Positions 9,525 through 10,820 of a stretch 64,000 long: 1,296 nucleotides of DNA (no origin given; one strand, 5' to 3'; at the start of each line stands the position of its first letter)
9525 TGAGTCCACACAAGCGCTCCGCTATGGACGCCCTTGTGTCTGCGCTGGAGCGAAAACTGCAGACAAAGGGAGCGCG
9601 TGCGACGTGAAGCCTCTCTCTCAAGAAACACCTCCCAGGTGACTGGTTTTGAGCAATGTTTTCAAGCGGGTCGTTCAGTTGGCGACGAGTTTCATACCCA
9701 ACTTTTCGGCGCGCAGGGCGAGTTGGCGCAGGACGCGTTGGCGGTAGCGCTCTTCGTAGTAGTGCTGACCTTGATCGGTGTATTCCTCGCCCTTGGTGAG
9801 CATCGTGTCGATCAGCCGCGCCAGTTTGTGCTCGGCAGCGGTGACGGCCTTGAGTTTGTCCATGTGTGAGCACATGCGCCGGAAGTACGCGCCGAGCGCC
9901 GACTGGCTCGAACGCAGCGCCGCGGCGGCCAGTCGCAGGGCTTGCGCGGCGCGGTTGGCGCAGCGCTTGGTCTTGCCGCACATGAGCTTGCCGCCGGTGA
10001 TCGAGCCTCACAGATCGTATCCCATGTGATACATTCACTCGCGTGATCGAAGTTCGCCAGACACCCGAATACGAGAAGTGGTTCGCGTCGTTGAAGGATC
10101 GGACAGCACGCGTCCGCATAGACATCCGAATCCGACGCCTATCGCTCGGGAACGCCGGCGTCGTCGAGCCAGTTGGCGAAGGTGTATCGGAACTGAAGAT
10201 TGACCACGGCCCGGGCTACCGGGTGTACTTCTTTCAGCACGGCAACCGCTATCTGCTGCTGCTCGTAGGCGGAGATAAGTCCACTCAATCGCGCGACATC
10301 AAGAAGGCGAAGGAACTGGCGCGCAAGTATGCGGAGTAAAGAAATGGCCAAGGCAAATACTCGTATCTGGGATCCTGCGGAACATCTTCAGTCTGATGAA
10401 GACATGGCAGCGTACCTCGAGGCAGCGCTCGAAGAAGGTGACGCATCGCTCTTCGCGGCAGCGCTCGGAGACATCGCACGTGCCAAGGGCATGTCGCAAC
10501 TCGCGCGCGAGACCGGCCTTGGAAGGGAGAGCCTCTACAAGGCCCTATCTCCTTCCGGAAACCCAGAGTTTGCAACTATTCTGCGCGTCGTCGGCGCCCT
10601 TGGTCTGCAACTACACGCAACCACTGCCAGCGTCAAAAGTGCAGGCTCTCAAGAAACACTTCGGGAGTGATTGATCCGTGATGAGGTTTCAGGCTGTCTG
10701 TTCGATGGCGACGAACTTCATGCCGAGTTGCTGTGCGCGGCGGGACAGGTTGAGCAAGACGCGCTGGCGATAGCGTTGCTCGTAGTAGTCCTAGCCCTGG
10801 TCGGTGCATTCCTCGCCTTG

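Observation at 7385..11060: Decayed integron-like island carrying defence and addiction cargo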

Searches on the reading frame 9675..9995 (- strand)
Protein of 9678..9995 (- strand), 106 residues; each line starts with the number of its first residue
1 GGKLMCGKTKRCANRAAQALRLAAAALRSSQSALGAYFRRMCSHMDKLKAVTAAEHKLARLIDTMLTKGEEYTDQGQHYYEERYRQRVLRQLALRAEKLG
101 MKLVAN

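Call 5: search_protein_families(library=pfam, proteins=[window:9675-9983:-], max_evalue=0.01)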
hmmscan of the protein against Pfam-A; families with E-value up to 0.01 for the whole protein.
window:9675-9983:- (102 aa): 0 families

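Call 15: search_protein_families(library=ncbifam, proteins=[window:9675-9983:-], max_evalue=0.01)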
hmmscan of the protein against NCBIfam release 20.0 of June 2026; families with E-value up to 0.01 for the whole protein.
window:9675-9983:- (102 aa): 1 family
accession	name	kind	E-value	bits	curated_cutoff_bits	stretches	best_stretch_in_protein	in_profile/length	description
NF033542.1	transpos_IS110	equivalog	2.7e-07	30.1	140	1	3-66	274-342/343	IS110 family RNA-guided transposase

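Call 26: search_dna_similar(query=window:9678-9995:-, collection=plasmids, mode=protein, max_rows=25)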
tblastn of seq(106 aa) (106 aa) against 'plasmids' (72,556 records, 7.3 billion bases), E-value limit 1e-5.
Records with a match: 112; places in all: 129; records where one place covers at least 80% of the query: 18.
Best place of each record, by identity: 60-80% 3; <60% 109.
By first word of the organism name: Citrobacter 60; Enterobacter 20; Klebsiella 7; Nostoc 4; Paraburkholderia 3; Caballeronia 3; Moellerella 2; Tolypothrix 2; Serratia 2; Burkholderia 1; and 8 more.
By predicted mobility (MOB-suite, as given by PLSDB): conjugative 69; non-mobilizable 29; mobilizable 14.
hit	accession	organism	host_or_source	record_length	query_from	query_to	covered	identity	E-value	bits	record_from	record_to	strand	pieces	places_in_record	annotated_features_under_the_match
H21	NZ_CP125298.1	Paraburkholderia sabiae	Mimosa caesalpiniifolia,cell ...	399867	1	105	99%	71.4%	2e-19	88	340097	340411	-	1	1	IS110 family transposase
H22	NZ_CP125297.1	Paraburkholderia sabiae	Mimosa caesalpiniifolia,cell ...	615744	1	105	99%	71.4%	2e-19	88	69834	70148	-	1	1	IS110 family transposase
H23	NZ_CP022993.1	Paraburkholderia aromaticivorans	-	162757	1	105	99%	65.7%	6e-16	78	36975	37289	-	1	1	IS110 family transposase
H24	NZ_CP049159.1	Caballeronia sp. SBC1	whole organism,soil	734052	1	103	97%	54.4%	1e-15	77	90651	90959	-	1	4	IS110 family transposase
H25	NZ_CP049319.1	Caballeronia sp. SBC2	whole organism,soil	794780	1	103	97%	54.4%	1e-15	77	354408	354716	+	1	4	IS110 family transposase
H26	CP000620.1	Burkholderia vietnamiensis G4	-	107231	1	103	97%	53.4%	3e-15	77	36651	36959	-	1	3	transposase IS116/IS110/IS902 family protein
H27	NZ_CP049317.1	Caballeronia sp. SBC2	whole organism,soil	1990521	1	103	97%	52.4%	3e-15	77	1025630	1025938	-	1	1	none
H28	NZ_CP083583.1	Kovacikia minuta CCNUW1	cell culture,fresh water lake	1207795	1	105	99%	45.7%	6e-8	56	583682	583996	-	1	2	record has no annotation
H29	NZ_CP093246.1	Moellerella wisconsensis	whole organism,Food: Red deer meat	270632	1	105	99%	45.7%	1e-7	54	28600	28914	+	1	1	IS110 family transposase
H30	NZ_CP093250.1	Moellerella wisconsensis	whole organism,Food: Red deer meat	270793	1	105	99%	45.7%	1e-7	54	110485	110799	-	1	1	IS110 family transposase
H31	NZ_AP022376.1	Providencia rettgeri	Homo sapiens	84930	1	105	99%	45.7%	6e-7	53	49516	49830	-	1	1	none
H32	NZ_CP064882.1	Tolypothrix sp. PCC 7601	Fresh water sample,Fresh water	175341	1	104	98%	45.2%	6e-9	59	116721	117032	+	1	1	none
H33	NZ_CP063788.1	Tolypothrix sp. PCC 7712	Soil sample,soil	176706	1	104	98%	45.2%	6e-9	59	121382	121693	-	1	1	none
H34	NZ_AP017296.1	Nostoc sp. NIES-3756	-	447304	1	104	98%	45.2%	4e-7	53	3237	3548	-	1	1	hypothetical protein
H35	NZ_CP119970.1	Gloeocapsopsis dulcis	Dried cell culture,Desert, underside of ...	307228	1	104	98%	44.2%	3e-8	57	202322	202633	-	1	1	IS110 family transposase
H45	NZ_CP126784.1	Enterobacter hormaechei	Homo sapiens,isolated bacterial ...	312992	35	103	65%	52.2%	6e-6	50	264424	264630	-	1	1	IS110 family transposase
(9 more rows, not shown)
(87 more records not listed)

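Call 27: get_annotated_region(hit=H21, flank=3000)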
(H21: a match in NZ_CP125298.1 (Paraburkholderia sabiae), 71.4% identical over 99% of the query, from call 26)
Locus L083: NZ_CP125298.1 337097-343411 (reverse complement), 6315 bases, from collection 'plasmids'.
description: Paraburkholderia sabiae strain LMG 24235 plasmid pPs24235_2, complete sequence
organism: Paraburkholderia sabiae (NCBI taxid 273251)
taxonomy: Bacteria; Pseudomonadota; Betaproteobacteria; Burkholderiales; Burkholderiaceae; Paraburkholderia; Paraburkholderia sabiae
host: -; source: Mimosa caesalpiniifolia,cell culture,root nodule; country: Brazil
typing (MOB-suite, as given by PLSDB): mobilizable; relaxase MOBP
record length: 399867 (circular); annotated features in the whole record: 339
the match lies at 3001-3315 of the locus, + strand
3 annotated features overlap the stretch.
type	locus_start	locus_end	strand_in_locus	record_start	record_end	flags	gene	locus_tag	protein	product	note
CDS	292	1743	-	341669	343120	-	istA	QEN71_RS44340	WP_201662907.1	IS21 family transposase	-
CDS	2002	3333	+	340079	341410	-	-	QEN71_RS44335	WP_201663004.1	IS110 family transposase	-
CDS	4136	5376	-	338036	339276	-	-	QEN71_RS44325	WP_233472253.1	IS3 family transposase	-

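Call 28: get_annotated_region(hit=H45, flank=4000)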
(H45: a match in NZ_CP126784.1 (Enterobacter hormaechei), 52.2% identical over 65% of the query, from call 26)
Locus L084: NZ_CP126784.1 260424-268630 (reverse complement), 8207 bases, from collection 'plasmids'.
description: Enterobacter hormaechei strain Ehh_17 plasmid pEh17_1, complete sequence
organism: Enterobacter hormaechei (NCBI taxid 158836)
taxonomy: Bacteria; Pseudomonadota; Gammaproteobacteria; Enterobacterales; Enterobacteriaceae; Enterobacter; Enterobacter hormaechei
host: -; source: Homo sapiens,isolated bacterial culture,rectal swab; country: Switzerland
typing (MOB-suite, as given by PLSDB): conjugative; replicon IncHI2A,rep_cluster_1088; relaxase MOBH; mating-pair formation MPF_F
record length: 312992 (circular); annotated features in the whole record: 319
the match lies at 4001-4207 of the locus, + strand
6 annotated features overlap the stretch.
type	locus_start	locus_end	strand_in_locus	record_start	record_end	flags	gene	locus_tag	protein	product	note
CDS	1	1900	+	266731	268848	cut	-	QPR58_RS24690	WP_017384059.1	hypothetical protein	-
CDS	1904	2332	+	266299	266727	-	-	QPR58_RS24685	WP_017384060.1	hypothetical protein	-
CDS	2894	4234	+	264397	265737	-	-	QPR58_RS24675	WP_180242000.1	IS110 family transposase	-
CDS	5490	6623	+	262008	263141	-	-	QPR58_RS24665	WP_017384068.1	glutathione-independent formaldehyde dehydrogenase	-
CDS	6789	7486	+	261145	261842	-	-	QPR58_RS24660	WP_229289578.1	IS1-like element IS1B family transposase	GO:0006313 - DNA transposition [Evidence IEA]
CDS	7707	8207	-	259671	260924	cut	lacY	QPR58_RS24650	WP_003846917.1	lactose permease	-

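Call 54: search_protein_families(library=ncbifam, proteins=[L083:2002-3333:+], max_evalue=0.001)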
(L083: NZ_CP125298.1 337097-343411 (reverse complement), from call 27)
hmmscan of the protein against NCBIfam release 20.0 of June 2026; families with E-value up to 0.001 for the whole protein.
L083:2002-3333:+ (443 aa): 2 families
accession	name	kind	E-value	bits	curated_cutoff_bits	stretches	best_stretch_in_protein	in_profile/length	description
NF033542.1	transpos_IS110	equivalog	4.2e-88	295.8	140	1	17-402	2-341/343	IS110 family RNA-guided transposase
NF051857.1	transpos_IS110_2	equivalog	1.6e-13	50.5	180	1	17-401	3-393/393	IS110 family transposase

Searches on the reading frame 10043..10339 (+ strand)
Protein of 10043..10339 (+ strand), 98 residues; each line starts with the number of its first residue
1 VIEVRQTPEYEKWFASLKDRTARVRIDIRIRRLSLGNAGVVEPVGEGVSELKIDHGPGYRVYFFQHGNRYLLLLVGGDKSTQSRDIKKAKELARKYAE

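Call 5: search_protein_families(library=pfam, proteins=[window:10043-10339:+], max_evalue=0.01)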
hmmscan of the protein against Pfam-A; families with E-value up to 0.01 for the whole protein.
window:10043-10339:+ (98 aa): 1 family
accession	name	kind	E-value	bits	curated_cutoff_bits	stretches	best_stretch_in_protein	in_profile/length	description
PF05973.20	Gp49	-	1.1e-05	25.9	23.9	1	13-95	2-87/90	Phage derived protein Gp49-like (DUF891)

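Call 15: search_protein_families(library=ncbifam, proteins=[window:10043-10339:+], max_evalue=0.01)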
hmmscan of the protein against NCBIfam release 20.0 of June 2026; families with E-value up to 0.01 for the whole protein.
window:10043-10339:+ (98 aa): 1 family
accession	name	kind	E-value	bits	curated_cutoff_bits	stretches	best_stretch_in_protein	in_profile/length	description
TIGR02683.1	upstrm_HI1419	hypoth_equivalog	8.3e-38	128.7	62.85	1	3-95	2-94/95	type II toxin-antitoxin system RelE/ParE family toxin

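Call 33: search_protein_families(library=padloc, proteins=[window:10043-10339:+], max_evalue=0.01)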
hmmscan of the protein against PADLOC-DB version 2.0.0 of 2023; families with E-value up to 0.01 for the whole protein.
window:10043-10339:+ (98 aa): 0 families

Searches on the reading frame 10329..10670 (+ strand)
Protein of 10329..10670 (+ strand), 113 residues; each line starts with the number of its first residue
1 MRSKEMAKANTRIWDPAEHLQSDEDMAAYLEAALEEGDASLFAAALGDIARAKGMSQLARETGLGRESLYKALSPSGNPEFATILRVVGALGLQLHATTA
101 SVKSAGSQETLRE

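Call 5: search_protein_families(library=pfam, proteins=[window:10329-10670:+], max_evalue=0.01)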
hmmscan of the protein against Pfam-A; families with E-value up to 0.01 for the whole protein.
window:10329-10670:+ (113 aa): 1 family
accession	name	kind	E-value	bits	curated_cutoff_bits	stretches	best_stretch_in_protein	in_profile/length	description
PF21716.3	dnstrm_HI1420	-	3.8e-32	110.4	27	1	13-98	4-89/90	Probable addiction module antidote protein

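Call 15: search_protein_families(library=ncbifam, proteins=[window:10329-10670:+], max_evalue=0.01)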
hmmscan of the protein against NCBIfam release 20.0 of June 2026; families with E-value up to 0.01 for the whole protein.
window:10329-10670:+ (113 aa): 2 families
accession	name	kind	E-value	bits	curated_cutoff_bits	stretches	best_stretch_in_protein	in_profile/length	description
TIGR02684.1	dnstrm_HI1420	hypoth_equivalog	5.7e-39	132.2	53.7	1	12-98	3-89/89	addiction module antidote protein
NF048016.1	antoxin_DhiA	equivalog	1.6e-06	28.6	200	1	28-88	89-154/160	type II toxin-antitoxin system antitoxin DhiA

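Call 33: search_protein_families(library=padloc, proteins=[window:10329-10670:+], max_evalue=0.01)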
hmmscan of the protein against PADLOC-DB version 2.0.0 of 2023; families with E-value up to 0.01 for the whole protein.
window:10329-10670:+ (113 aa): 0 families

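Call 45: find_related_loci(query=window:10329-10646:+, collection=metagenome_contigs, flank=2000)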
Query seq(106 aa) (106 aa) in metagenome_contigs; peptide patterns used: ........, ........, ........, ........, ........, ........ (x = any residue, [..] = any of these).
600 stretches matched a pattern (row limit reached: there are more); 398 encode a relative of the query (tblastn E <= 1e-3); the best 80 are kept; 80 distinct loci.
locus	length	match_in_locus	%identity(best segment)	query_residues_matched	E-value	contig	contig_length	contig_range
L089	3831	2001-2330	91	1-106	9e-62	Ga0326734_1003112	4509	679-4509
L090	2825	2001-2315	91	2-106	5e-62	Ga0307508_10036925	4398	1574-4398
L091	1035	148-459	92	2-106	5e-64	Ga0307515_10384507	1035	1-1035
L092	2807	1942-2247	80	2-103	1e-52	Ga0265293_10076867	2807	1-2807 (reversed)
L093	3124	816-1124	80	1-103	5e-52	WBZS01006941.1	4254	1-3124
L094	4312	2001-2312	80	2-105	5e-52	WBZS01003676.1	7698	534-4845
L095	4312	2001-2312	81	2-105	5e-52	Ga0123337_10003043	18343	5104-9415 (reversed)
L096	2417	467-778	77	2-105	4e-51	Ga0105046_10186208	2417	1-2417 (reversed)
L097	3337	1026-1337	76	2-105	9e-51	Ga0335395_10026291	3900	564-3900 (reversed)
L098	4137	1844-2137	82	4-101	1e-50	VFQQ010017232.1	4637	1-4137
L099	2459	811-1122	78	2-105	1e-50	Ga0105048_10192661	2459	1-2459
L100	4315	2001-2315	75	1-105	2e-50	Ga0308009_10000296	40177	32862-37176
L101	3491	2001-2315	75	1-105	2e-50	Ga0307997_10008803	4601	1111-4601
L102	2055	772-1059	80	1-96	2e-50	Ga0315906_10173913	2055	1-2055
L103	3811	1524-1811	80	1-96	7e-50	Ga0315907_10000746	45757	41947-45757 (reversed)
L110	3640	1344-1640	75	6-104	2e-48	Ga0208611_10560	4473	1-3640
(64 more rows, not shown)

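Call 54: search_protein_families(library=ncbifam, proteins=[L110:1706-3109:-], max_evalue=0.001)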
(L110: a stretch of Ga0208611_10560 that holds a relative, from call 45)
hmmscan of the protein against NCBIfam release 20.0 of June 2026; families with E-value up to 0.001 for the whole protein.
L110:1706-3109:- (467 aa): 2 families
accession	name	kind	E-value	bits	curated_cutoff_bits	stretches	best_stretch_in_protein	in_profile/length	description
NF033542.1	transpos_IS110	equivalog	2.5e-88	296.5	140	1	41-428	2-343/343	IS110 family RNA-guided transposase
NF051857.1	transpos_IS110_2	equivalog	2.1e-10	40.2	180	1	41-284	3-231/393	IS110 family transposase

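Call 72: find_homologous_proteins(query=L110:1706-3109:-, max_evalue=1e-50)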
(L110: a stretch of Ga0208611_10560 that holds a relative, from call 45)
Query L110:1706-3109:- (467 aa): 7996 proteins with E <= 1e-50 among 8000 candidates; the best 120 are listed.
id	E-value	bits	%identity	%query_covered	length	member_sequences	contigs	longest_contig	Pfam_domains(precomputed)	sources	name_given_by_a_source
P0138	5.5e-298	1006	100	97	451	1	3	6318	PF01548.24,PF02371.23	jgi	jgi:transposase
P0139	2.1e-295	997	100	96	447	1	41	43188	PF01548.24,PF02371.23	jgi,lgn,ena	-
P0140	3.6e-295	997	100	96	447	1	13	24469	PF01548.24,PF02371.23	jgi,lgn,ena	-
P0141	1.5e-294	994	100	96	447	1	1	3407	PF01548.24,PF02371.23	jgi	-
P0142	3.5e-294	993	99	96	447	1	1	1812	PF01548.24,PF02371.23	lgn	-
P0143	2.6e-287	971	95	97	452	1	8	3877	PF01548.24,PF02371.23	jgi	jgi:transposase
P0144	2.9e-287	970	95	97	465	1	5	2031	PF01548.24,PF02371.23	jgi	jgi:transposase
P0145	4.9e-287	970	95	97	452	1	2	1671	PF01548.24,PF02371.23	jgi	jgi:transposase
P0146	9.9e-286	965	94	97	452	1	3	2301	PF01548.24,PF02371.23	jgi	jgi:transposase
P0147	1.2e-285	965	95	97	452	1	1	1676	PF01548.24,PF02371.23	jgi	jgi:transposase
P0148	1.6e-285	965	96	96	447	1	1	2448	PF01548.24,PF02371.23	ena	-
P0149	3.9e-285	963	95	97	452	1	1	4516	PF01548.24,PF02371.23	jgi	jgi:transposase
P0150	7.5e-285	963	95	97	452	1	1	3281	PF01548.24,PF02371.23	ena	-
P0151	9.1e-285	962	96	96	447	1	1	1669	PF01548.24,PF02371.23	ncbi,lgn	-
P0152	1.1e-284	962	94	97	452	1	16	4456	PF01548.24,PF02371.23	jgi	jgi:transposase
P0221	1.5e-281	952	95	96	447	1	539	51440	PF01548.24,PF02371.23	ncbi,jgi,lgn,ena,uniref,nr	ncbi:IS110 family transposase [Diaphorobacter nitroreducens]|uniref:IS110 family transposase n=1 Tax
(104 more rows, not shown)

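Call 73: find_encoding_contigs(protein=P0221, flank=1500, max_places=10)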
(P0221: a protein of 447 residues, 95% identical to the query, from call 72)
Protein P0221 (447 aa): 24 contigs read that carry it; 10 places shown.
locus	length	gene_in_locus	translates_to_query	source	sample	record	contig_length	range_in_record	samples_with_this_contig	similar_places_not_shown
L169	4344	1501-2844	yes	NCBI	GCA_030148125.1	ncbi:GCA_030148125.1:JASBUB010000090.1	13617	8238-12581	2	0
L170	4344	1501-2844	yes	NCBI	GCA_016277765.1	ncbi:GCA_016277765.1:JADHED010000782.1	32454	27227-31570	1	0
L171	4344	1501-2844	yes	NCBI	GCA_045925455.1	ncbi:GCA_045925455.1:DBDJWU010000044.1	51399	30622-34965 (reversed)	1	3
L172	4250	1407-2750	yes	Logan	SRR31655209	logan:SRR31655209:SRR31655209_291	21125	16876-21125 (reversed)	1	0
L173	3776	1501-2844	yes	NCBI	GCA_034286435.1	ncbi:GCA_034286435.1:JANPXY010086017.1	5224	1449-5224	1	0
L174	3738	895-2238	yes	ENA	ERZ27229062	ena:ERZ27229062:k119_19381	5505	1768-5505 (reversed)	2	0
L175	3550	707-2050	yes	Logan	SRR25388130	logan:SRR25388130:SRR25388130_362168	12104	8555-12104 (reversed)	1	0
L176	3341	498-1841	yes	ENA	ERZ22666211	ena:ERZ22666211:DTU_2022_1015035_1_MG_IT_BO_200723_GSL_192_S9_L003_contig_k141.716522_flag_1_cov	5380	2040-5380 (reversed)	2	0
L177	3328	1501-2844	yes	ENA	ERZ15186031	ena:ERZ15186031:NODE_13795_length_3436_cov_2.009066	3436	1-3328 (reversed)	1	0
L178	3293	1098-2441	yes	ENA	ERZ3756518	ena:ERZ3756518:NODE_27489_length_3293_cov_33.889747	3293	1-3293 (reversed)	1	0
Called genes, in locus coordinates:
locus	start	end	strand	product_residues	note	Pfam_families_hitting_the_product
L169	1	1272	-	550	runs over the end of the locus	PF11741:AMIN, PF07660:STN (faint), PF03958:Secretin_N, PF00263:Secretin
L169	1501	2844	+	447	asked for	PF01548:DEDD_Tnp_IS110, PF02371:Transposase_20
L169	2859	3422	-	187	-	PF11741:AMIN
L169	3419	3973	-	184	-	PF04351:PilP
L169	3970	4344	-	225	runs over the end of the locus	PF04350:PilO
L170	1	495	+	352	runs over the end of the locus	PF01636:APH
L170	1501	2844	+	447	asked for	PF01548:DEDD_Tnp_IS110, PF02371:Transposase_20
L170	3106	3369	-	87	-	-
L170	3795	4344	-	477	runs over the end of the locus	?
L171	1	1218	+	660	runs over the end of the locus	PF11843:DUF3363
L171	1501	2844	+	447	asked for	PF01548:DEDD_Tnp_IS110, PF02371:Transposase_20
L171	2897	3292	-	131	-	PF03466:LysR_substrate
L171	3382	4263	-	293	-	PF00126:HTH_1, PF03466:LysR_substrate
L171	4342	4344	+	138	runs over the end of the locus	PF07681:DoxX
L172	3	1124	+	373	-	?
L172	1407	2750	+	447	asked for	PF01548:DEDD_Tnp_IS110, PF02371:Transposase_20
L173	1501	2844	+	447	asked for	PF01548:DEDD_Tnp_IS110, PF02371:Transposase_20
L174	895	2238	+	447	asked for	PF01548:DEDD_Tnp_IS110, PF02371:Transposase_20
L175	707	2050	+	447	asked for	PF01548:DEDD_Tnp_IS110, PF02371:Transposase_20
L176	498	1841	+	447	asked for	PF01548:DEDD_Tnp_IS110, PF02371:Transposase_20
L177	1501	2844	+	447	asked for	PF01548:DEDD_Tnp_IS110, PF02371:Transposase_20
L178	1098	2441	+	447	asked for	PF01548:DEDD_Tnp_IS110, PF02371:Transposase_20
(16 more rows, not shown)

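Call 74: find_encoding_contigs(protein=P0139, flank=1500, max_places=10)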
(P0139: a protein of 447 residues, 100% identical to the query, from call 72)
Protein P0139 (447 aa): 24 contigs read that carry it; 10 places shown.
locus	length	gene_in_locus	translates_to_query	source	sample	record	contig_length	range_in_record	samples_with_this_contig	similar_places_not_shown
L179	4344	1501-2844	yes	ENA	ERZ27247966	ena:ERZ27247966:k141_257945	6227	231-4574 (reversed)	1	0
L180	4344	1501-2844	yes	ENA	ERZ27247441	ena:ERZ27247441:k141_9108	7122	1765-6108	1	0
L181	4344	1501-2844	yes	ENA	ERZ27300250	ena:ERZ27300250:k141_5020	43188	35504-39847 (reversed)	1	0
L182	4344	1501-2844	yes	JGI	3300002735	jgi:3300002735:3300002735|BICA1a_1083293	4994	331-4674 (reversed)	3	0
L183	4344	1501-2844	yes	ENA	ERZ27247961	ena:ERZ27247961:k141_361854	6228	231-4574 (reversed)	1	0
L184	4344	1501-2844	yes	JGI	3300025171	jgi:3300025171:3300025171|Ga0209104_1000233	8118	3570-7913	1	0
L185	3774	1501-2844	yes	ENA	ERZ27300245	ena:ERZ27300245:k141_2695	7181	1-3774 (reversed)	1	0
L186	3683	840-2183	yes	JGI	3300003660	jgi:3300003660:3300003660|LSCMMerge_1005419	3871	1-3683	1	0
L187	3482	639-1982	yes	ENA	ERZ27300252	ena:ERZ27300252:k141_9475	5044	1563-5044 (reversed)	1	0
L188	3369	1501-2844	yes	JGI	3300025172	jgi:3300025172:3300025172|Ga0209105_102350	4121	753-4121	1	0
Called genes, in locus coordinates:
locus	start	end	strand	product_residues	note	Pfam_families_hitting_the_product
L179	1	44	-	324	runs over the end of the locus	PF03401:TctC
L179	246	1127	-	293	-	PF03401:TctC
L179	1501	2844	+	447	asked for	PF01548:DEDD_Tnp_IS110, PF02371:Transposase_20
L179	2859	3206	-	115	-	PF21716:dnstrm_HI1420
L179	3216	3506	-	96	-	PF05973:Gp49 (weak)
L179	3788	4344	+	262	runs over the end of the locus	?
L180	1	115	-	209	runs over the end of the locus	PF02433:FixO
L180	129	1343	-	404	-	PF00115:COX1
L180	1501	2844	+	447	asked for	PF01548:DEDD_Tnp_IS110, PF02371:Transposase_20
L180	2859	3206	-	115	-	PF21716:dnstrm_HI1420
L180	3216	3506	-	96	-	PF05973:Gp49 (weak)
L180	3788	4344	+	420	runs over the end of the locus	PF08376:NIT, PF03861:ANTAR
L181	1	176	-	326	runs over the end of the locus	-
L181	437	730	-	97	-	PF01381:HTH_3, PF13560:HTH_31 (weak)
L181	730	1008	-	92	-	PF05015:HigB-like_toxin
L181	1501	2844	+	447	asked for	PF01548:DEDD_Tnp_IS110, PF02371:Transposase_20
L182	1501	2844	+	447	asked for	PF01548:DEDD_Tnp_IS110, PF02371:Transposase_20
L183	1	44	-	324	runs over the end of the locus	PF03401:TctC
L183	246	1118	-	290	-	PF03401:TctC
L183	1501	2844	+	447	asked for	PF01548:DEDD_Tnp_IS110, PF02371:Transposase_20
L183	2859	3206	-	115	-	PF21716:dnstrm_HI1420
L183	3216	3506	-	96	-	PF05973:Gp49 (weak)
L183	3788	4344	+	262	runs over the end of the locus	?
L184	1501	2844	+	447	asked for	PF01548:DEDD_Tnp_IS110, PF02371:Transposase_20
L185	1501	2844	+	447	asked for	PF01548:DEDD_Tnp_IS110, PF02371:Transposase_20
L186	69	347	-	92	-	PF05015:HigB-like_toxin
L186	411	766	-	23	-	-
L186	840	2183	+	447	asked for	PF01548:DEDD_Tnp_IS110, PF02371:Transposase_20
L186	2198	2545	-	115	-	PF21716:dnstrm_HI1420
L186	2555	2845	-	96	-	PF05973:Gp49 (weak)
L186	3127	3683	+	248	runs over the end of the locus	?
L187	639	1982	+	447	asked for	PF01548:DEDD_Tnp_IS110, PF02371:Transposase_20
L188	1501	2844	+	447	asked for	PF01548:DEDD_Tnp_IS110, PF02371:Transposase_20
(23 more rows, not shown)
